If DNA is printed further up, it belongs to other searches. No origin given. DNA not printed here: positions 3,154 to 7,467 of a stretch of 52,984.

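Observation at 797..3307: Diversity-generating retroelement targeting a tail receptor-binding protein of an archaeal virus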

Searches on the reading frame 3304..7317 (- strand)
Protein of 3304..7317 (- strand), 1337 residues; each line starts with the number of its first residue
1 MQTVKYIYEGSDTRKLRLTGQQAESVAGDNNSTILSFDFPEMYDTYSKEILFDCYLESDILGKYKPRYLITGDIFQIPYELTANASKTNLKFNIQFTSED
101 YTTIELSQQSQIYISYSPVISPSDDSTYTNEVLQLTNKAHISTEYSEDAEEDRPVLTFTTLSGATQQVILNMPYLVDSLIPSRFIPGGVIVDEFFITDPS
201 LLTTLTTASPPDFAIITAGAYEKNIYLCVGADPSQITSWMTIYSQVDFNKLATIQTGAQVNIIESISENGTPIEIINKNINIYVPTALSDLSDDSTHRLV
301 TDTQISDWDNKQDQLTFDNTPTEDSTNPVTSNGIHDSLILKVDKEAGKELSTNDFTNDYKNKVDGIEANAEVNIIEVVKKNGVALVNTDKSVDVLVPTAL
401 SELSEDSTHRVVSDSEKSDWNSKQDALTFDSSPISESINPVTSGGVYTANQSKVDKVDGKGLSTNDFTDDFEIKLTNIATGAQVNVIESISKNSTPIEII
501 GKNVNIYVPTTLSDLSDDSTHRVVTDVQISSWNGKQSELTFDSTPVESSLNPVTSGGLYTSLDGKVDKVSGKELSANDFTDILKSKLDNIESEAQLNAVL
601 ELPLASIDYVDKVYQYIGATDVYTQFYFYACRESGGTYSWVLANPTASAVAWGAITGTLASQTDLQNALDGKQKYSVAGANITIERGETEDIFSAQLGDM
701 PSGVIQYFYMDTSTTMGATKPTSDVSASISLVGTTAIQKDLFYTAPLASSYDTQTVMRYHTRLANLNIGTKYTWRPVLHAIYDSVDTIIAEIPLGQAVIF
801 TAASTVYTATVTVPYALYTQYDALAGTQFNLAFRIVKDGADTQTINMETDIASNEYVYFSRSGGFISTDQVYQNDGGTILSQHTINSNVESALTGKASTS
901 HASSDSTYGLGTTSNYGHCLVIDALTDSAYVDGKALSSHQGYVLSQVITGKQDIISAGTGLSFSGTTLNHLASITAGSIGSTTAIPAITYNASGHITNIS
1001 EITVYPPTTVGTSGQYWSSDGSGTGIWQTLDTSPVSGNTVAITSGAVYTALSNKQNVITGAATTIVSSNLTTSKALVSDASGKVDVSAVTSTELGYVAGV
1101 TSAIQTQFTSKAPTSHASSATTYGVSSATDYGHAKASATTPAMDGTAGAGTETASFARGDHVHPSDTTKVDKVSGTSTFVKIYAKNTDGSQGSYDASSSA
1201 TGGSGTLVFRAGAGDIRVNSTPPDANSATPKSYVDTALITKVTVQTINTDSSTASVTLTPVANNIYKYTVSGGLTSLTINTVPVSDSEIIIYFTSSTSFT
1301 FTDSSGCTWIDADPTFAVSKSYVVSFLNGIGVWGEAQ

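Call 8: search_protein_families(library=pfam, proteins=[window:3304-7317:-], max_evalue=0.01)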
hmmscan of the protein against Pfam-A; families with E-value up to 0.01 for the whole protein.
window:3304-7317:- (1337 aa): 0 families

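Call 11: search_protein_families(library=phrogs, proteins=[window:3304-7317:-], max_evalue=0.01)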
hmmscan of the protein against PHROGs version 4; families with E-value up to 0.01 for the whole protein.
window:3304-7317:- (1337 aa): 3 families
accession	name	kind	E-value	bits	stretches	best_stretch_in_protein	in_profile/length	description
phrog_18608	-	unknown function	2.6e-11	44.4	3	329-378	195-244/416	-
phrog_32680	-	tail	9.6e-08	31.9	1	329-376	140-187/548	tail fiber protein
phrog_38190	-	unknown function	5.1e-05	23.8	0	370-411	40-81/351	-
